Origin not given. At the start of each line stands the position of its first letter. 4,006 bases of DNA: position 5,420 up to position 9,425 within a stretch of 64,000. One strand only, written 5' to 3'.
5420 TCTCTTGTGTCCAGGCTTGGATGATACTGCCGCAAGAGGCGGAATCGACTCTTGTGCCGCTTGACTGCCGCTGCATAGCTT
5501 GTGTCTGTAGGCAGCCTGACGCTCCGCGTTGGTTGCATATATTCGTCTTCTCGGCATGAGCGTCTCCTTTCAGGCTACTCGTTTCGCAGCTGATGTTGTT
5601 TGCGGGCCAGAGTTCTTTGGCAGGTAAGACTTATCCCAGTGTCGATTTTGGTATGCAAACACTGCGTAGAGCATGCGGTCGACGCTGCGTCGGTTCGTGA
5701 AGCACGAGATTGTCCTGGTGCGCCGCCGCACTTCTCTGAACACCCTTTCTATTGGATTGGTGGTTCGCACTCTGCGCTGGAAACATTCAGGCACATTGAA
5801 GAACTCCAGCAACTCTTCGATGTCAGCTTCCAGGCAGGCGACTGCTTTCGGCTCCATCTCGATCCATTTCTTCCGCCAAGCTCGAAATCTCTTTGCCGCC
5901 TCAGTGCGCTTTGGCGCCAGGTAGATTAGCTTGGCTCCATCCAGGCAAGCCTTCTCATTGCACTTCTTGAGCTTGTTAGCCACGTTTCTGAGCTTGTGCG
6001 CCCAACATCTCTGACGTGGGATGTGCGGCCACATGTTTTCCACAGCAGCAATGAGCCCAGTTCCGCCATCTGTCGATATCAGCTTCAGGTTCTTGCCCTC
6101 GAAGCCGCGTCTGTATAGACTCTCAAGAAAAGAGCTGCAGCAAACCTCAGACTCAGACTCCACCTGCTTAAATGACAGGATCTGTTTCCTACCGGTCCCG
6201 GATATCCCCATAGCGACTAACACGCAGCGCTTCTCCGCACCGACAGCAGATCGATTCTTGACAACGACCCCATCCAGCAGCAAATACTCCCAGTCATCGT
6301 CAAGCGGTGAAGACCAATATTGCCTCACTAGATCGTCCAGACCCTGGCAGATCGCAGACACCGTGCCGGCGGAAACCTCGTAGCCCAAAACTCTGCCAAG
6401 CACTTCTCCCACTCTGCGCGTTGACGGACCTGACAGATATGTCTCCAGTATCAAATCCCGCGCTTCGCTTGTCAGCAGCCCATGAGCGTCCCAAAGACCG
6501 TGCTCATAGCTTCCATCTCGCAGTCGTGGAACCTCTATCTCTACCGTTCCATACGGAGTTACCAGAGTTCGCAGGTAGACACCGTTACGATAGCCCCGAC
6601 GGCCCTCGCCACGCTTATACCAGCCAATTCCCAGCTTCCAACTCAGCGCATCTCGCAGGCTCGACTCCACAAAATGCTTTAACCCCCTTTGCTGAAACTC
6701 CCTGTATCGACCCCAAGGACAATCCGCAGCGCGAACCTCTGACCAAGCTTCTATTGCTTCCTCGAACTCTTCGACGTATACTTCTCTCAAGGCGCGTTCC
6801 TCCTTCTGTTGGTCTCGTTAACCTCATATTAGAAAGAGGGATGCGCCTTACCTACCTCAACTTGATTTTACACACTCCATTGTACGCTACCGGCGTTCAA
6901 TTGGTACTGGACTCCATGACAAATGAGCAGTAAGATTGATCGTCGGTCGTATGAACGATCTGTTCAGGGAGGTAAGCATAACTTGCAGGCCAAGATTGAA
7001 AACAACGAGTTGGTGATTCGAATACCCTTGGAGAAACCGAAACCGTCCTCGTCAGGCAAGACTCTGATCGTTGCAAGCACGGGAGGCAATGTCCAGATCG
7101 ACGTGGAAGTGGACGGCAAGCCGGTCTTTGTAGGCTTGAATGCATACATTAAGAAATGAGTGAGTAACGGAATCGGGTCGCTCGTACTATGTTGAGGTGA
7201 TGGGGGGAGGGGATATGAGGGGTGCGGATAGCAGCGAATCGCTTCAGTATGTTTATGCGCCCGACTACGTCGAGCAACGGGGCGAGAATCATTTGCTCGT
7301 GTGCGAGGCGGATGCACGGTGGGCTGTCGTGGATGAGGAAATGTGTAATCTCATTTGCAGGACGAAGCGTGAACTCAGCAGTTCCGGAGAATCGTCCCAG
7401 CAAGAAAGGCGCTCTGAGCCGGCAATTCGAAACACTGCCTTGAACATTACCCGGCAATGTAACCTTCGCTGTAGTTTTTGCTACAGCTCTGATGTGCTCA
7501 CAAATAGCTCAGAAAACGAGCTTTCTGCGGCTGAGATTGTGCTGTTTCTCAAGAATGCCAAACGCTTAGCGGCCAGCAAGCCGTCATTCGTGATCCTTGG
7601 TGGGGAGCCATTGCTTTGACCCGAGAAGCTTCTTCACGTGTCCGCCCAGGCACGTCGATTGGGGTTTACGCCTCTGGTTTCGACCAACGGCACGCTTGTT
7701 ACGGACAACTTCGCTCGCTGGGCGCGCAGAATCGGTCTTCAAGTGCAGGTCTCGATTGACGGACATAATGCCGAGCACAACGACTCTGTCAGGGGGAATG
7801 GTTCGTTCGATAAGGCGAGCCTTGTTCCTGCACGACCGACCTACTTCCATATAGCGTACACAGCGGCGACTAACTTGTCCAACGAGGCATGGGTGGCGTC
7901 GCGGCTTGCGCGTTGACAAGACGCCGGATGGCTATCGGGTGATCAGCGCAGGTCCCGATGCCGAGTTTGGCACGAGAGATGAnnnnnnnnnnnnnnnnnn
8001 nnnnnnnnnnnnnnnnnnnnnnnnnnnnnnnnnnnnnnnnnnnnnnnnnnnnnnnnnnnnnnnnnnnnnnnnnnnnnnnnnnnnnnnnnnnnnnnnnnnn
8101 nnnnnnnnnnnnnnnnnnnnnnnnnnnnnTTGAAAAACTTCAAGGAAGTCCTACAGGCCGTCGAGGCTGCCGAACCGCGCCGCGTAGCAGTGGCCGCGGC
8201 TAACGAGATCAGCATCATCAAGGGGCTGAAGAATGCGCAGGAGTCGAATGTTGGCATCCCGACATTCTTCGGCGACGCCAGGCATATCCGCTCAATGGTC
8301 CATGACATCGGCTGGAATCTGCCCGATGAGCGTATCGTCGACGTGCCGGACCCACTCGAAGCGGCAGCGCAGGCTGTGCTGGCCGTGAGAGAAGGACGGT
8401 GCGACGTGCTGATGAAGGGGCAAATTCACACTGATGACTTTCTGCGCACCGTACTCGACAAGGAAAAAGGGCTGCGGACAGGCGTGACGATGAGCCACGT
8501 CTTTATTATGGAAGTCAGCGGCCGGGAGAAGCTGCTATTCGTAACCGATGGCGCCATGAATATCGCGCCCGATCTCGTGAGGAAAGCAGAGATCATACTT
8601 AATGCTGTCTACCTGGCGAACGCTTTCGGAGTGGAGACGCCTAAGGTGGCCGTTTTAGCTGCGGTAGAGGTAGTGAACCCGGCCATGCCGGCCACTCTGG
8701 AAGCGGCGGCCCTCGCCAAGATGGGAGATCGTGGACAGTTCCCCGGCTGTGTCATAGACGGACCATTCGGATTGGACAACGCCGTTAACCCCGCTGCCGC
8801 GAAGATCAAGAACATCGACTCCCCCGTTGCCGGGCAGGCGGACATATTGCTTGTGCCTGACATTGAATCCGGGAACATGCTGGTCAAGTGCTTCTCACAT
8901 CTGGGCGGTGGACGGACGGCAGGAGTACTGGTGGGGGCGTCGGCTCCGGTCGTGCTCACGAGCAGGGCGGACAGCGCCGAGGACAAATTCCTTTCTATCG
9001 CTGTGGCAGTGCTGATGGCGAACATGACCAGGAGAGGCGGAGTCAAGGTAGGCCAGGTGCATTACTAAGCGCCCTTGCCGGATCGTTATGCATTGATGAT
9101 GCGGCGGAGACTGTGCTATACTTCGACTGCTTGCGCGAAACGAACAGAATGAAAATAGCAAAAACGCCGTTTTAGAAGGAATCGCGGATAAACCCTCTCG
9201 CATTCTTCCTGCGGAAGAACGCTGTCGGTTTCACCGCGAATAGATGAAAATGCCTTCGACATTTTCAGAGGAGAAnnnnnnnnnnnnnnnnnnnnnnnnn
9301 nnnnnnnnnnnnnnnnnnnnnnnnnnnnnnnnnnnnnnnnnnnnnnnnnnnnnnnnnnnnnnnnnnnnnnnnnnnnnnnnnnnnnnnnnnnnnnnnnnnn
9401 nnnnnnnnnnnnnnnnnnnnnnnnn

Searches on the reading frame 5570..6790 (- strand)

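Call 78: search_protein_families(library=pfam, proteins=[window:5570-6790:-], max_evalue=0.001)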
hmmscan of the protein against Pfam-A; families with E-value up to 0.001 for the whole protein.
window:5570-6790:- (406 aa): 2 families
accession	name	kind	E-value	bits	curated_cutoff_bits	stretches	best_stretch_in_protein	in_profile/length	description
PF00872.24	Transposase_mut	-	8.2e-78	262.4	21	1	35-387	28-378/379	Transposase, Mutator family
PF10551.15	MULE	-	0.00021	22.1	27.6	1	190-267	17-97/99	MULE transposase domain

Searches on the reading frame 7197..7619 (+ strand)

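Call 78: search_protein_families(library=pfam, proteins=[window:7197-7619:+], max_evalue=0.001)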
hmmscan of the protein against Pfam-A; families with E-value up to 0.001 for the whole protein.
window:7197-7619:+ (140 aa): 1 family
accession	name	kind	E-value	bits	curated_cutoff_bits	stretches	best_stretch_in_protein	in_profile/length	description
PF04055.27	Radical_SAM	-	7.9e-08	33.1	29.5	1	82-140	1-58/166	Radical SAM superfamily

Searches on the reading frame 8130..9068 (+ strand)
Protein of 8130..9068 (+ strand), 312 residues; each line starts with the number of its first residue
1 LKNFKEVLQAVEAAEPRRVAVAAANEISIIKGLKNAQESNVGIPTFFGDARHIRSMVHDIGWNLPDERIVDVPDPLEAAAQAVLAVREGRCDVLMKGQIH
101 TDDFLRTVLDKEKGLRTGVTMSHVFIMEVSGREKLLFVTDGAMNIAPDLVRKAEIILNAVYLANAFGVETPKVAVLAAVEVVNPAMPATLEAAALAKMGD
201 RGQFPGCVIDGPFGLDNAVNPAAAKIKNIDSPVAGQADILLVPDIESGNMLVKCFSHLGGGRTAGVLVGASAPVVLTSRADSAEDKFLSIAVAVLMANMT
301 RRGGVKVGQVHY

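Call 15: search_protein_families(library=pfam, proteins=[window:8130-9068:+])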
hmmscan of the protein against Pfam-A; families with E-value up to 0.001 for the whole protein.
window:8130-9068:+ (312 aa): 1 family
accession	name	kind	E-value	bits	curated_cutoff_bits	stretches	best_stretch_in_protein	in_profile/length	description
PF01515.24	PTA_PTB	-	3.6e-47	161.8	24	1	78-294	104-319/319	Phosphate acetyl/butaryl transferase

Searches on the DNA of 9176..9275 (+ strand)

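Call 21: build_rna_model(alignment_id=A2, structure=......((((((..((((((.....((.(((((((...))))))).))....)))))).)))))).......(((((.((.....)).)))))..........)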
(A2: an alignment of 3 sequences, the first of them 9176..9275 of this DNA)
Model R1 built from alignment A2 (3 sequences, 103 columns); structure: as given.
model positions 102; base pairs 28; branch points 1; effective number of sequences 1.01; information 0.589 bits per position. Calibrated on 0.2 Mb of random sequence (short: E-values are rough).
structure used (alignment columns):
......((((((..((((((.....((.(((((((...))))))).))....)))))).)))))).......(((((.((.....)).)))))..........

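Call 22: search_with_rna_model(model_id=R1, sources=[window, L001, L002], filters=off, max_evalue=10)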
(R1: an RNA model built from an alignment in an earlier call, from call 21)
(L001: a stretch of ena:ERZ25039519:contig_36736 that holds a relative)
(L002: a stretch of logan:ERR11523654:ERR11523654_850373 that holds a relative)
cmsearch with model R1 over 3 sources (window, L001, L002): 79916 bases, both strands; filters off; matches with E-value up to 10: 23.
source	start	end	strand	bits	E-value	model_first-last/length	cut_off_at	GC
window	31496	31597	+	122.6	2.6e-27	1-102/102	no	0.5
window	9176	9275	+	111.9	1e-24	1-102/102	no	0.48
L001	3539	3638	+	111.9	1e-24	1-102/102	no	0.48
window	31401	31495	+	87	8.9e-19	1-102/102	no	0.58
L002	1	47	+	22.3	0.0029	1-102/102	no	0.4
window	9150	9239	-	19.6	0.012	7-94/102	no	0.49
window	31472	31560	-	18.8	0.019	7-94/102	no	0.52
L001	3545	3602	-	17.8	0.034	7-65/102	no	0.57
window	12929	12983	+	16.7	0.063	1-102/102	no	0.55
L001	7276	7330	+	16.7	0.063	1-102/102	no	0.55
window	50381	50463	+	12.2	0.73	1-102/102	no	0.6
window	25945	26016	-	10.6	1.7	1-102/102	no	0.54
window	24067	24151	+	10.3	2.1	1-102/102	no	0.53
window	39091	39197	-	9.7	2.9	1-102/102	no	0.61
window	58381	58471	-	9.1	4.1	1-102/102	no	0.63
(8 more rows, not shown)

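Call 27: search_with_rna_model(model_id=R1, sources=[L010, L011, L012], filters=off, max_evalue=1)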
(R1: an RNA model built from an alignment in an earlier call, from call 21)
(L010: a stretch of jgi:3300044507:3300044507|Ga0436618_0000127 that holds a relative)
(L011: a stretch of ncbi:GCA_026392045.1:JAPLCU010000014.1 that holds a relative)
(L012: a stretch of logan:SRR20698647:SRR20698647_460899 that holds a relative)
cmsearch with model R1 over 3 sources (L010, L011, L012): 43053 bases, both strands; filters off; matches with E-value up to 1: 1.
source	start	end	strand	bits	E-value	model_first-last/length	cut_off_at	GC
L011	7122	7176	-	11.9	0.45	1-102/102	no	0.51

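Call 34: search_with_rna_model(model_id=R1, sources=[L013, L014, L015], max_evalue=1)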
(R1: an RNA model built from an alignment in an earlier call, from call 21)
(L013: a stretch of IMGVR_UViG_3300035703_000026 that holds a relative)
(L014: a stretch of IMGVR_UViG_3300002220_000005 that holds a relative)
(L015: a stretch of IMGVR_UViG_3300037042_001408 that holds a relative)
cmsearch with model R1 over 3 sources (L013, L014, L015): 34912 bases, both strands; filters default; matches with E-value up to 1: 0.
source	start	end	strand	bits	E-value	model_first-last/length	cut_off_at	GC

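Call 45: search_with_rna_model(model_id=R1, sources=[L016, L017, L018, L019, L020, L021, L022, L023], filters=off, max_evalue=1, show_alignments=6)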
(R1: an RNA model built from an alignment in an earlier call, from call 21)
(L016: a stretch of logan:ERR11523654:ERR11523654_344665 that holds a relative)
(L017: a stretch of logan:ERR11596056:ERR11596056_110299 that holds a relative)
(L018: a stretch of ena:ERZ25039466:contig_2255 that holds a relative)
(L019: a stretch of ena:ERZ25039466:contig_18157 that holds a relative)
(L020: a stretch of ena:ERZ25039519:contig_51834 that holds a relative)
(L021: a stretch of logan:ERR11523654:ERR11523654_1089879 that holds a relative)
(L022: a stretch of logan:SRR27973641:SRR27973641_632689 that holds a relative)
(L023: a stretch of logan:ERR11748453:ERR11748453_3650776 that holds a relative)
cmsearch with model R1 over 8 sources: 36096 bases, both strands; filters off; matches with E-value up to 1: 4.
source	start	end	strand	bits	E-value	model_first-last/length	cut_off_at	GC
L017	2608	2703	+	21.4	0.0021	1-102/102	no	0.46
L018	9069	9113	+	19.6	0.0056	1-102/102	no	0.47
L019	1562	1647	+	10.4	0.87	1-102/102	no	0.45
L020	2336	2433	+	10.2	0.98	1-102/102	no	0.52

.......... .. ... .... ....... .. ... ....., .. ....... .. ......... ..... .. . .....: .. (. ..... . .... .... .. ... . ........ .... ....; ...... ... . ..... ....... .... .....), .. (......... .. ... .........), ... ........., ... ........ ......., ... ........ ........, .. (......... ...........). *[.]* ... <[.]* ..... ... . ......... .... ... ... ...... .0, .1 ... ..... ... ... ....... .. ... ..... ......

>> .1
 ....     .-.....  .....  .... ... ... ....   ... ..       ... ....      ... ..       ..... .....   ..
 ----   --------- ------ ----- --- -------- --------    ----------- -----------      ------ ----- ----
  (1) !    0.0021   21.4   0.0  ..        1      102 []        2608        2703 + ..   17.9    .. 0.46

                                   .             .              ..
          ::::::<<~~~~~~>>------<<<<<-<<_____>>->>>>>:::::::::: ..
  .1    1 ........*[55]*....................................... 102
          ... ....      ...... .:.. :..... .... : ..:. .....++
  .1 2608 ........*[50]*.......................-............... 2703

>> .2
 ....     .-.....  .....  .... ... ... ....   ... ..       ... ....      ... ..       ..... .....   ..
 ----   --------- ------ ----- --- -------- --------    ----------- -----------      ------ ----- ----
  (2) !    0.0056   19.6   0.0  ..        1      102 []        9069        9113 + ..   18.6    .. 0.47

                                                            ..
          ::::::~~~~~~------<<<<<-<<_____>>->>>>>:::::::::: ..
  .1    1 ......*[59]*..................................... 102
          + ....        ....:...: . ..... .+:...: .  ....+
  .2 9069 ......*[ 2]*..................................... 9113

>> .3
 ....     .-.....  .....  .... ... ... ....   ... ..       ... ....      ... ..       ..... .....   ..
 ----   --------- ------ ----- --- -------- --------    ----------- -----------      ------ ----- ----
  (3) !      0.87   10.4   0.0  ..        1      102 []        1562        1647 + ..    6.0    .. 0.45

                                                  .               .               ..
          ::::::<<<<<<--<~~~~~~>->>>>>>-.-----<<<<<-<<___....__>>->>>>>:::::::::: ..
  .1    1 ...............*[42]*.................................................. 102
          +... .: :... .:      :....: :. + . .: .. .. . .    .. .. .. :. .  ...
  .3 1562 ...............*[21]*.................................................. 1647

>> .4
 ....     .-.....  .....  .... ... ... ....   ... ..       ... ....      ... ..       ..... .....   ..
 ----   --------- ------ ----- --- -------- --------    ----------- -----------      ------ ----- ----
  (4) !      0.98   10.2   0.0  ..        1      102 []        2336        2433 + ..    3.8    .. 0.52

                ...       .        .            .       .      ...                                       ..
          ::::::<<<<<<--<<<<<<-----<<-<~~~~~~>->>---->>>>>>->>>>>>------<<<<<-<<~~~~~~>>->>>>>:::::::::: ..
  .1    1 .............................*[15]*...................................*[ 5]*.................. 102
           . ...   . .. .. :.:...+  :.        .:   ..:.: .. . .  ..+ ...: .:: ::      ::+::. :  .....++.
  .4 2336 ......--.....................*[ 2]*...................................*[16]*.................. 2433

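Call 57: search_with_rna_model(model_id=R1, sources=[L024, L025, L026], filters=off, max_evalue=1, show_alignments=5)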
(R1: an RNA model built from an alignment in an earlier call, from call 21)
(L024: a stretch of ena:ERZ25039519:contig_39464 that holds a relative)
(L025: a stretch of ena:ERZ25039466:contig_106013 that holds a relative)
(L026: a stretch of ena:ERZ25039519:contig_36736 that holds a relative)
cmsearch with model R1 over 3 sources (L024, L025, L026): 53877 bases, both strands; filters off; matches with E-value up to 1: 2.
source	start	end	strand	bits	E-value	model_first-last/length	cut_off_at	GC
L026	9083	9151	-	13.4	0.26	1-102/102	no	0.61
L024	10358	10445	+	11.8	0.62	1-102/102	no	0.64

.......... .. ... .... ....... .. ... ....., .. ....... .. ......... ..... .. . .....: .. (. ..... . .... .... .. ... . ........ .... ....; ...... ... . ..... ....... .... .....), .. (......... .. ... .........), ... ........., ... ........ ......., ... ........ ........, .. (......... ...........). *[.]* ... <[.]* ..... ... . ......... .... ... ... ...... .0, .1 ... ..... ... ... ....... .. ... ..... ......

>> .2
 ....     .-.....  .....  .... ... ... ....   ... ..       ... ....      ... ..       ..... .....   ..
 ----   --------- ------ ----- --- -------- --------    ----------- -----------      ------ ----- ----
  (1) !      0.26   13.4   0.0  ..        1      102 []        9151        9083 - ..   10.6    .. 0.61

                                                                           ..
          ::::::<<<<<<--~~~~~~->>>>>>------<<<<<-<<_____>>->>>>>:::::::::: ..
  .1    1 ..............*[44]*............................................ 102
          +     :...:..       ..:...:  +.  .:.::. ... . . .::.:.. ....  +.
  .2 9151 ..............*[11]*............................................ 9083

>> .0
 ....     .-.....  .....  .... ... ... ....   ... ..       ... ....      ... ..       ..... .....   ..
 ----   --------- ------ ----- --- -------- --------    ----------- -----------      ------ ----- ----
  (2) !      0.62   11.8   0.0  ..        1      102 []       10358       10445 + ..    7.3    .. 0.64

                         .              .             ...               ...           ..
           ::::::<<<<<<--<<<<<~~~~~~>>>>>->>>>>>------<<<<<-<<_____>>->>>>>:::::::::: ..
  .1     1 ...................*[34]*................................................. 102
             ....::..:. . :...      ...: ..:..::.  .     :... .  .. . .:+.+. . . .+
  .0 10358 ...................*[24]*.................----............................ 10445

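Call 75: search_with_rna_model(model_id=R1, source=window, max_evalue=1e-10, make_alignment=true, show_alignments=3)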
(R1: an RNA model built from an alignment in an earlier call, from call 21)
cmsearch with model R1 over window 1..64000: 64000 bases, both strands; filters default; matches with E-value up to 1e-10: 2.
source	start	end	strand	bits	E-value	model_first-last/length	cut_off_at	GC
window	31496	31597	+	122.6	2.1e-27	1-102/102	no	0.5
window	9176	9275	+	111.9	8e-25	1-102/102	no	0.48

Alignment A3: 2 matches aligned to the model, 102 columns, each read 5' to 3' on its own strand. Consensus structure (alignment columns), stored with it:
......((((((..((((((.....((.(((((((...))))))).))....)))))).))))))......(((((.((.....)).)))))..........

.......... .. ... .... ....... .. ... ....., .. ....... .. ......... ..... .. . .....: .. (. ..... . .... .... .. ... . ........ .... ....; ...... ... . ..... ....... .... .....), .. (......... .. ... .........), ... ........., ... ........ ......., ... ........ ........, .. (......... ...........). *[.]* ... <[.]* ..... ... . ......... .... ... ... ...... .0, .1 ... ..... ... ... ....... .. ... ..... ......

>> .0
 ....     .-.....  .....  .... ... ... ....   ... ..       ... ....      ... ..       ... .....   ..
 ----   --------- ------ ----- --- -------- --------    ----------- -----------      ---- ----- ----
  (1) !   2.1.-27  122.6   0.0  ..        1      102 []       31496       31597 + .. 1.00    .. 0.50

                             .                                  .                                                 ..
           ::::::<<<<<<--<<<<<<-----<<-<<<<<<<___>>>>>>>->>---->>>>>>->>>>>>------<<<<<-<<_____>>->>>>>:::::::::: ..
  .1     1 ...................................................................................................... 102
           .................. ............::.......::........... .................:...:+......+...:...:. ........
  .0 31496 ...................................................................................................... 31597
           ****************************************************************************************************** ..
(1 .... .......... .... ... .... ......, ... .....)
